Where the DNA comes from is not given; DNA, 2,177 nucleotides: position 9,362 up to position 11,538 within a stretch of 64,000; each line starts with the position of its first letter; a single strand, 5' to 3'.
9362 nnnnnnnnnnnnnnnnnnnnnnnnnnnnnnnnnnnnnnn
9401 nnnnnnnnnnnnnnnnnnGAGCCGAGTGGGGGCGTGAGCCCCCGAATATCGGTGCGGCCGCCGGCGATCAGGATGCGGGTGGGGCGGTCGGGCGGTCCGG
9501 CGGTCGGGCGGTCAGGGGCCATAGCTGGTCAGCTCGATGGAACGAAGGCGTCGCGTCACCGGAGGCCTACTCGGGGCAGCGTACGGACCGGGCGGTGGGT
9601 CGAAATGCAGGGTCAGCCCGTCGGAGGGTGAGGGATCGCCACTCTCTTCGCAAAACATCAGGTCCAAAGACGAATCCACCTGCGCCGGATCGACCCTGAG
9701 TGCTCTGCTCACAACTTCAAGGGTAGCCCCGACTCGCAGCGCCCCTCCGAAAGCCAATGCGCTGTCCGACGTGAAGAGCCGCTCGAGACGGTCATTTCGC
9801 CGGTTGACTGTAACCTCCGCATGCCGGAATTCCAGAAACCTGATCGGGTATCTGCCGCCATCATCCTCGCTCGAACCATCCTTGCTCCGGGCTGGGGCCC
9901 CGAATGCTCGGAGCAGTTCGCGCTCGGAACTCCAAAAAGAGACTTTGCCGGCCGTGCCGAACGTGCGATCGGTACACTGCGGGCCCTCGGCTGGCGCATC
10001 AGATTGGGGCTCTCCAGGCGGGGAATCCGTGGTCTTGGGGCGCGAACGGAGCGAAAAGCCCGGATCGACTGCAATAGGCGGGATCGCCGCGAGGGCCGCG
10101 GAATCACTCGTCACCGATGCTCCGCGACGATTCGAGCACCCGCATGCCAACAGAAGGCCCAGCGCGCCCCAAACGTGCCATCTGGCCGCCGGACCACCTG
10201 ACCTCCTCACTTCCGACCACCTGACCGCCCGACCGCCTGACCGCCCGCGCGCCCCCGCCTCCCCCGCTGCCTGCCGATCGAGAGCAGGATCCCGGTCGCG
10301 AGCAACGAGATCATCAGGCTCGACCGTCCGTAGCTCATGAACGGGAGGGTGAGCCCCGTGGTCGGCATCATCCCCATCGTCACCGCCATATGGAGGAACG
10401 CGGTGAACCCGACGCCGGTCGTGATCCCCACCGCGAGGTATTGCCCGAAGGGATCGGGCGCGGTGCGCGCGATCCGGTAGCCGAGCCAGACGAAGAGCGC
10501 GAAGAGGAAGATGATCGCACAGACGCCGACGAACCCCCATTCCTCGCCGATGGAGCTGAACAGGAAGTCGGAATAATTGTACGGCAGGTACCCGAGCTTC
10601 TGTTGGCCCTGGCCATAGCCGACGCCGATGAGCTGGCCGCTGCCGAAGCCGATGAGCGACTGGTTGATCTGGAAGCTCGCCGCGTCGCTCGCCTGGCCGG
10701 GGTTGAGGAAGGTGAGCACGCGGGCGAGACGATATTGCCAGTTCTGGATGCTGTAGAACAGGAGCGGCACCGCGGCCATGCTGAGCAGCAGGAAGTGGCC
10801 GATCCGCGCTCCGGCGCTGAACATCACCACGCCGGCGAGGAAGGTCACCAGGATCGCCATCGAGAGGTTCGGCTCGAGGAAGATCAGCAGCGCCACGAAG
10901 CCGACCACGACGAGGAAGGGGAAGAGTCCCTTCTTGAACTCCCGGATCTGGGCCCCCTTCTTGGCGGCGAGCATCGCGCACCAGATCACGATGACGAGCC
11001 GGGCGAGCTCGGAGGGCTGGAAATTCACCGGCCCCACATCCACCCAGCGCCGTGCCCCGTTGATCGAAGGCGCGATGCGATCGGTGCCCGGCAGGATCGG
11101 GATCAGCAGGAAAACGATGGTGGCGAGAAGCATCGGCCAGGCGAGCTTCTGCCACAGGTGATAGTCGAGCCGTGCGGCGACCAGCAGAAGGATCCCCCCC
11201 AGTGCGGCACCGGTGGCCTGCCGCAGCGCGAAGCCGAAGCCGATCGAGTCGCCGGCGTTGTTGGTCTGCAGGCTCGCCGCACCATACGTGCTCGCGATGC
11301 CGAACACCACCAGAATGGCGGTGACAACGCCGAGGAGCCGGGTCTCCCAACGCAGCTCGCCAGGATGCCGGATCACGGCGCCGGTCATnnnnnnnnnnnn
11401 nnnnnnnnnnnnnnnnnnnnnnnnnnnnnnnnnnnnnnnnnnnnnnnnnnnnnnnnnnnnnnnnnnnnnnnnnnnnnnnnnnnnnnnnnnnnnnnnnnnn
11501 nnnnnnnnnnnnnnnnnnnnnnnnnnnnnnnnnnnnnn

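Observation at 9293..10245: Extra lipoprotein gene inserted between ftsW and murG, bracketed by inverted octamer-repeat arrays and followed by a duplicated murG 5' fragment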

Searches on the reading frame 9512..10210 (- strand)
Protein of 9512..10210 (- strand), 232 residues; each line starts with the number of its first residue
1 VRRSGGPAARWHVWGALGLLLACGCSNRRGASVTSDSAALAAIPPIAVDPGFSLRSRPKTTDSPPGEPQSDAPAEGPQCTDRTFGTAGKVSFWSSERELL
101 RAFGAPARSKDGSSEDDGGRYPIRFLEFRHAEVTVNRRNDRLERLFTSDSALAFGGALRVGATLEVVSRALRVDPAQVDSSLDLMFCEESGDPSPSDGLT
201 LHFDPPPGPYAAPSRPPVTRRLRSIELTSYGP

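Call 13: search_protein_families(library=pfam, proteins=[window:9512-10210:-], max_evalue=1)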
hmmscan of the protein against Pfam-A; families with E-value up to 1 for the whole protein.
window:9512-10210:- (232 aa): 0 families

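Call 14: search_protein_families(library=ncbifam, proteins=[window:9512-10210:-], max_evalue=1)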
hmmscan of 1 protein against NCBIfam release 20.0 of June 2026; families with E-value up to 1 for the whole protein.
window:9512-10210:- (232 aa): 0 families

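Call 15: find_homologous_proteins(query=window:9512-10210:-, max_evalue=0.01)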
Query window:9512-10210:- (232 aa): 1 proteins with E <= 0.01 among 3257 candidates.
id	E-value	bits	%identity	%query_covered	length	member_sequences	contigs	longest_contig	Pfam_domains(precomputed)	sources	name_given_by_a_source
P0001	1.7e-40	157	54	68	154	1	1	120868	-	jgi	jgi:hypothetical protein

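Call 20: find_encoding_contigs(protein=P0001, flank=6000)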
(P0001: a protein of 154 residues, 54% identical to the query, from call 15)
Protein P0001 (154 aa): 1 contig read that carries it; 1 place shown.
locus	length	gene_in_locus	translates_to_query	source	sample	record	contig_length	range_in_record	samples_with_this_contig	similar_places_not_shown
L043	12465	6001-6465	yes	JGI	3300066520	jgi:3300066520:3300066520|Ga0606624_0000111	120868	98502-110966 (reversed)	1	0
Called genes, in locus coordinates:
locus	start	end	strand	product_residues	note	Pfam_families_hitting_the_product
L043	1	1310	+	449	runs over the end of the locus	PF08245:Mur_ligase_M, PF02875:Mur_ligase_C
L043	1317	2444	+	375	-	PF10555:MraY_sig1 (weak), PF00953:Glycos_transf_4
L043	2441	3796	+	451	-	PF21799:MurD-like_N, PF08245:Mur_ligase_M, PF02875:Mur_ligase_C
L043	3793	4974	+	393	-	PF01098:FTSW_RODA_SPOVE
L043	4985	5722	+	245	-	-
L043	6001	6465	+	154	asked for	-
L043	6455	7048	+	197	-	PF07007:LprI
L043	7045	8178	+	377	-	PF03033:Glyco_transf_28, PF04101:Glyco_tran_28_C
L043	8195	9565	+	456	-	PF01225:Mur_ligase, PF21799:MurD-like_N (faint), PF08245:Mur_ligase_M, PF02875:Mur_ligase_C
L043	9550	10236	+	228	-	PF08478:POTRA_1 (weak)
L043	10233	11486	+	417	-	PF14450:FtsA, PF02491:SHS2_FTSA, PF06723:MreB_Mbl, PF14450:FtsA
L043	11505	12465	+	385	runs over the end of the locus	PF00091:Tubulin, PF12327:FtsZ_C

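Call 25: find_encoding_contigs(protein=window:9512-10210:-, flank=3000)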
Protein window:9512-10210:- (232 aa): no gene with exactly this product is on record in the collection.

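Call 44: predict_structure(alignment_id=A2)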
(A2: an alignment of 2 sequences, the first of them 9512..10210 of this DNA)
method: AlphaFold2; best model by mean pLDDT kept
length: 232 residues; sequences in the alignment: 2
mean_pLDDT: 52.8   pTM: 0.42
mean pLDDT of the five models: 52.8, 45.5, 39.6, 35.1, 33.4
residues with pLDDT >= 90: 0; 70-90: 46; 50-70: 88; < 50: 98
segments of 3 or more residues with pLDDT < 50: 1-76, 81-91, 211-215, 230-232
pLDDT, mean of each block of 10 residues (from residue 1): 39 36 32 31 27 26 34 44 39 58 71 74 75 68 59 56 74 68 60 58 68 55 66 44
secondary structure, 60 per line:
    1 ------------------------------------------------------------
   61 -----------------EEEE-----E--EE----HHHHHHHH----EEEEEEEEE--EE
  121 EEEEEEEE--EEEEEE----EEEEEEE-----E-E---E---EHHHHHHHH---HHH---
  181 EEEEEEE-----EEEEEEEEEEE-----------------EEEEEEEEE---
elements in order: E78-81 H96-103 E108-116 E119-128 E131-136 E141-147 H164-171 E181-187 E193-203 E221-229

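Call 46: search_protein_representatives(alignment_id=A2)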
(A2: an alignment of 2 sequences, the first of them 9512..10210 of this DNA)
Query: 2 sequences, 232 profile positions. Proteins with E-value up to 0.001 (for the whole library): 54; up to 1e-10: 8; up to 1e-30: 1. The best 54 are listed.
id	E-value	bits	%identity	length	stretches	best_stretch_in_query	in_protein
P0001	1.9e-88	312.5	-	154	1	69-232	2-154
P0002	3.6e-15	72.8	-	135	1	102-232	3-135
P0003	1.5e-13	67.4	-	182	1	78-232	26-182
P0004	7.2e-13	65.2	-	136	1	94-232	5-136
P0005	7.7e-12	61.9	-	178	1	70-232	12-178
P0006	1.5e-11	60.9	-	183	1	75-232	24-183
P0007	2.8e-11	60.0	-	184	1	77-206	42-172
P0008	7.2e-11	58.7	-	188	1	64-232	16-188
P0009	1.3e-10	57.9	-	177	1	73-232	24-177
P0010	1.6e-10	57.5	-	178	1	76-232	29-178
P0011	2.8e-10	56.8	-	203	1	64-203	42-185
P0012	8.0e-10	55.3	-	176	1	76-232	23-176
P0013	4.8e-09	52.7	-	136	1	100-232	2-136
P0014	4.9e-09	52.7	-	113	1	75-154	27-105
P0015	5.5e-09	52.5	-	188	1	76-195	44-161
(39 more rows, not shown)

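Call 50: search_protein_families(library=pfam, alignment_id=A3, max_evalue=0.01)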
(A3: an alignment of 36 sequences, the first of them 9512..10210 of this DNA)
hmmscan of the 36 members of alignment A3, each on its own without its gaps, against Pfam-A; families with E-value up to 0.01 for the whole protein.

A. member 1, window:9512-10210:- (232 aa): 0 families

B. families by the number of members that match (of 36 scanned): 1 family
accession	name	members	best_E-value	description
PF14504.11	CAP_assoc_N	6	6.2e-05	CAP-associated N-terminal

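Call 51: fold_search(model_id=the predicted structure, library=pdb)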
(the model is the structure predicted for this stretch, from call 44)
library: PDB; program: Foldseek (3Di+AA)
matches with E <= 10: 800; with E <= 0.001: 0
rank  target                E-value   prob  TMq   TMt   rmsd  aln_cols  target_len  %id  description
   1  2qzb_B                1.6e-03  0.99  0.28  0.39   8.9       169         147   15  Crystal structure of the uncharacterized protein yfeY from Escherichia coli (released 2007-08-28)
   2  2qzb_A                2.5e-03  1.00  0.29  0.42   8.3       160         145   14  Crystal structure of the uncharacterized protein yfeY from Escherichia coli (released 2007-08-28)
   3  4ifa                  4.2e-02  0.95  0.30  0.25   7.8       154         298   11  1.5 Angstrom resolution crystal structure of an extracellular protein containing a SCP domain from Bacillus anthracis st (released 2012-12-26)
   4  4h0a_B                4.5e-02  0.89  0.33  0.27   8.4       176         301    9  Crystal structure of a cysteine-rich secretory protein (SAV1118) from Staphylococcus aureus subsp. aureus Mu50 at 1.90 (released 2012-09-26)
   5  6hxy_A                5.6e-02  0.35  0.17  0.24  11.5       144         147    8  Crystal structure of the head and coiled-coil domains of zebrafish CCDC61 (released 2020-04-29)
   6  4h0a_A                5.9e-02  0.87  0.33  0.28   8.5       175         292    9  Crystal structure of a cysteine-rich secretory protein (SAV1118) from Staphylococcus aureus subsp. aureus Mu50 at 1.90 (released 2012-09-26)
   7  6hxv_B                7.0e-02  0.25  0.17  0.22  11.4       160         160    7  Crystal structure of the head and coiled-coil domains of zebrafish CCDC61 (F129E/D130A) (released 2020-04-29)
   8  6hxy_B                7.4e-02  0.28  0.16  0.23  11.1       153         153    8  Crystal structure of the head and coiled-coil domains of zebrafish CCDC61 (released 2020-04-29)
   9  6hxv_A                7.4e-02  0.21  0.16  0.20  11.7       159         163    7  Crystal structure of the head and coiled-coil domains of zebrafish CCDC61 (F129E/D130A) (released 2020-04-29)
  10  6hxt_B                1.0e-01  0.23  0.16  0.27  11.2       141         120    8  Crystal structure of the head domain of human CCDC61 (released 2020-04-29)
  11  6iy0_E                1.2e-01  0.69  0.14  0.34   9.0        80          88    9  Crystal structure of conserved hypothetical protein SAV0927 from Staphylococcus aureus subsp. aureus Mu50 (released 2019-12-18)
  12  7nac_A                1.3e-01  0.13  0.15  0.14  14.6       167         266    7  State E2 nucleolar 60S ribosomal biogenesis intermediate - Composite model (released 2022-11-09)
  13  2y7b                  1.4e-01  0.15  0.15  0.19  13.6       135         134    7  Crystal structure of the PH domain of human Actin-binding protein anillin ANLN (released 2011-03-30)
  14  5a3f_A                1.5e-01  0.23  0.15  0.06  18.5       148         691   10  Crystal structure of the dynamin tetramer (released 2015-08-26)
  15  7oht_v                1.5e-01  0.10  0.14  0.13  14.0       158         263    5  Nog1-TAP associated immature ribosomal particles from S. cerevisiae after rpL2 expression shut down, population A (released 2021-11-03)
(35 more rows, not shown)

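Call 57: predict_structure(alignment_id=A3)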
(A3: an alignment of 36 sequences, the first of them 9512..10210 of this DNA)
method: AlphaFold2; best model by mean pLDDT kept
length: 232 residues; sequences in the alignment: 36
mean_pLDDT: 81.4   pTM: 0.66
mean pLDDT of the five models: 81.4, 81.2, 81.0, 80.6, 79.8
residues with pLDDT >= 90: 134; 70-90: 19; 50-70: 62; < 50: 17
segments of 3 or more residues with pLDDT < 50: 24-30, 36-39
pLDDT, mean of each block of 10 residues (from residue 1): 49 57 50 50 60 56 58 70 95 97 98 95 98 97 98 96 97 94 95 94 93 81 97 62
secondary structure, 60 per line:
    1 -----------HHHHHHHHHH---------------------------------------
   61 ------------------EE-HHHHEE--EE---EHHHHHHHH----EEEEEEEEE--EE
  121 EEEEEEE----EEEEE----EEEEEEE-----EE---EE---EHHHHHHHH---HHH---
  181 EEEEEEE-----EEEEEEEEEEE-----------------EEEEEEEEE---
elements in order: H12-21 H82-85 H96-103 E108-116 E119-127 E132-136 E141-147 H164-171 E181-187 E193-203 E221-229

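Call 59: find_encoding_contigs(protein=P0002, flank=5000, max_places=3)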
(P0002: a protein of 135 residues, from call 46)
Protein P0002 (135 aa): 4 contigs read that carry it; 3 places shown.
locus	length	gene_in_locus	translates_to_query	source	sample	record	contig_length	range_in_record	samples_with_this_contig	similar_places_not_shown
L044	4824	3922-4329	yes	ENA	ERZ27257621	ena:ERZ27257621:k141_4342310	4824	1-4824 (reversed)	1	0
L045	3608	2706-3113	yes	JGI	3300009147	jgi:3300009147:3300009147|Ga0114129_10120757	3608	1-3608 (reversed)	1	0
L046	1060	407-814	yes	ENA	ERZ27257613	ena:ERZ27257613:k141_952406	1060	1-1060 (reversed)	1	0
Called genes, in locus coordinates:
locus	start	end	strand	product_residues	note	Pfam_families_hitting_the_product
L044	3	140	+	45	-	?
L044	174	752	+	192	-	PF13021:DUF3885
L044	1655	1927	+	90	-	-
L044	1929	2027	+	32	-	-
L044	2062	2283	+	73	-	-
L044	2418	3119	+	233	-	-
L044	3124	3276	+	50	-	-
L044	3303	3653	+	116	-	-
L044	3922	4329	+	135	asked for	-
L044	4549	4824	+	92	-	?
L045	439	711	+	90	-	-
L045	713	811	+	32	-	-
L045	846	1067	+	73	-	-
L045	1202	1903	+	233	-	-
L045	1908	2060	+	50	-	-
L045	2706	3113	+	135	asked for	-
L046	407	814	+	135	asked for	-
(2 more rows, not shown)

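Call 60: fold_search(model_id=the predicted structure, library=pdb)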
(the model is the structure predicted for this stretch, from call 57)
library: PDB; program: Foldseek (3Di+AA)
matches with E <= 10: 610; with E <= 0.001: 2
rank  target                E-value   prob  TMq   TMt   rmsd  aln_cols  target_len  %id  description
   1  2qzb_A                1.6e-04  1.00  0.35  0.50   7.2       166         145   13  Crystal structure of the uncharacterized protein yfeY from Escherichia coli (released 2007-08-28)
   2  2qzb_B                3.1e-04  1.00  0.34  0.48   7.7       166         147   12  Crystal structure of the uncharacterized protein yfeY from Escherichia coli (released 2007-08-28)
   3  4ifa                  1.1e-03  1.00  0.34  0.28   7.7       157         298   10  1.5 Angstrom resolution crystal structure of an extracellular protein containing a SCP domain from Bacillus anthracis st (released 2012-12-26)
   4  4h0a_B                5.4e-03  0.99  0.33  0.27   7.5       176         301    9  Crystal structure of a cysteine-rich secretory protein (SAV1118) from Staphylococcus aureus subsp. aureus Mu50 at 1.90 (released 2012-09-26)
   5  4h0a_A                7.5e-03  0.99  0.33  0.27   7.0       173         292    9  Crystal structure of a cysteine-rich secretory protein (SAV1118) from Staphylococcus aureus subsp. aureus Mu50 at 1.90 (released 2012-09-26)
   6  6hxv_A                3.6e-02  0.35  0.16  0.21  10.4       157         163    5  Crystal structure of the head and coiled-coil domains of zebrafish CCDC61 (F129E/D130A) (released 2020-04-29)
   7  6hxy_B                3.8e-02  0.47  0.17  0.24  11.3       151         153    7  Crystal structure of the head and coiled-coil domains of zebrafish CCDC61 (released 2020-04-29)
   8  6hxv_B                4.7e-02  0.47  0.18  0.24  11.7       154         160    8  Crystal structure of the head and coiled-coil domains of zebrafish CCDC61 (F129E/D130A) (released 2020-04-29)
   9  3d4e                  5.9e-02  0.66  0.21  0.28  14.6       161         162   10  Crystal structure of putative beta-lactamase inhibitor protein (NP_721579.1) from STREPTOCOCCUS MUTANS at 1.40 A resolut (released 2008-07-08)
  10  6hxy_A                6.3e-02  0.54  0.18  0.27  10.9       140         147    9  Crystal structure of the head and coiled-coil domains of zebrafish CCDC61 (released 2020-04-29)
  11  8p8v_D                6.3e-02  0.12  0.11  0.14  15.7       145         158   10  Mycoplasma pneumoniae di-ribosome in chloramphenicol-treated cells (leading 70S) (released 2024-11-20)
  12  5wzn_A                8.3e-02  0.11  0.14  0.07  18.5       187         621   15  Alpha-N-acetylgalactosaminidase NagBb from Bifidobacterium bifidum - GalNAc complex (released 2017-06-07)
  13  5a3f_C                8.8e-02  0.38  0.16  0.06  18.2       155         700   10  Crystal structure of the dynamin tetramer (released 2015-08-26)
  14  5wzr_B                9.3e-02  0.14  0.15  0.08  14.2       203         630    7  Alpha-N-acetylgalactosaminidase NagBb from Bifidobacterium bifidum - Gal-NHAc-DNJ complex (released 2017-06-07)
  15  5wzp_B                1.1e-01  0.12  0.15  0.08  14.3       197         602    9  Alpha-N-acetylgalactosaminidase NagBb from Bifidobacterium bifidum - ligand free (released 2017-06-07)
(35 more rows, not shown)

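Call 96: search_solved_structures(query=A3, max_evalue=1)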
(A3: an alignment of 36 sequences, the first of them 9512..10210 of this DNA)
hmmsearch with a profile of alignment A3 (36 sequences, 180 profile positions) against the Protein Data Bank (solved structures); distinct sequences matched with E-value up to 1: 15.
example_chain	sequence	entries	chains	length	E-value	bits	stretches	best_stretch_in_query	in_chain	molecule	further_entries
2yh9_A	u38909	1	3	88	0.00031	23.4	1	109-174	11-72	SMALL PROTEIN A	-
5ljo_E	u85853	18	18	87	0.00032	23.4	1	109-173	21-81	Outer membrane protein assembly factor BamE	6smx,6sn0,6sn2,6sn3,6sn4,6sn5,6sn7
9h84_E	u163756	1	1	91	0.00034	23.3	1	109-174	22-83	Outer membrane protein assembly factor BamE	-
8sqa_E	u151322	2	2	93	0.00036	23.2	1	109-174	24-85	Outer membrane protein assembly factor BamE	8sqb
5ekq_E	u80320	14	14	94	0.00037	23.2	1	109-174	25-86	Outer membrane protein assembly factor BamE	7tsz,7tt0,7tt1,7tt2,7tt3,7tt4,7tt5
8spr_E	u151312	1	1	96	0.00039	23.1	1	109-174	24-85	Outer membrane protein assembly factor BamE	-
2kxx_A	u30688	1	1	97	0.0004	23.1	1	109-174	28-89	Small protein A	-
5ayw_E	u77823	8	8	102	0.00042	23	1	109-174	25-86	Outer membrane protein assembly factor BamE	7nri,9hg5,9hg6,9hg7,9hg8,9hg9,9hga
2km7_A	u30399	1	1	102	0.00045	22.9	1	109-174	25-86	Small protein A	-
28jl_E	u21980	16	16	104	0.00047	22.9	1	109-174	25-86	Outer membrane protein assembly factor BamE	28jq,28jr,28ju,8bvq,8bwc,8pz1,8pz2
9mgg_E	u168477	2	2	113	0.00054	22.6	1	109-174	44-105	Outer membrane protein assembly factor BamE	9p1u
7r1w_E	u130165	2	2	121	0.00059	22.5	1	109-174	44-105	Outer membrane protein assembly factor BamE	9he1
6lyq_E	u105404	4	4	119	0.00061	22.5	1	109-174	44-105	Outer membrane protein assembly factor BamE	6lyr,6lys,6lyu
8adg_E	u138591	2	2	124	0.00061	22.5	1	109-174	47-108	Outer membrane protein assembly factor BamE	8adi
5d0o_E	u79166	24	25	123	0.00065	22.4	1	109-174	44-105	Outer membrane protein assembly factor BamE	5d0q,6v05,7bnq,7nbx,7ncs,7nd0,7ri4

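Call 98: search_protein_families(library=pfam, proteins=[L043:4985-5722:+, L043:5875-6465:+], max_evalue=0.01)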
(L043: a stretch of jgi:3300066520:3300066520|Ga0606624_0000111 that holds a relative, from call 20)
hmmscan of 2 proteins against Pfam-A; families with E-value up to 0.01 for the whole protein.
L043:4985-5722:+ (245 aa): 0 families

L043:5875-6465:+ (196 aa): 0 families

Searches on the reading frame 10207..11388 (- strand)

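Call 13: search_protein_families(library=pfam, proteins=[window:10207-11388:-], max_evalue=1)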
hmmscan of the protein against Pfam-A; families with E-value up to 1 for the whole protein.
window:10207-11388:- (393 aa): 1 family
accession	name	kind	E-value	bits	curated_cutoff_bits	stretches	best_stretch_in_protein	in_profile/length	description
PF01098.24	FTSW_RODA_SPOVE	-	6.1e-86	289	26.4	1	19-375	4-354/356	Cell cycle protein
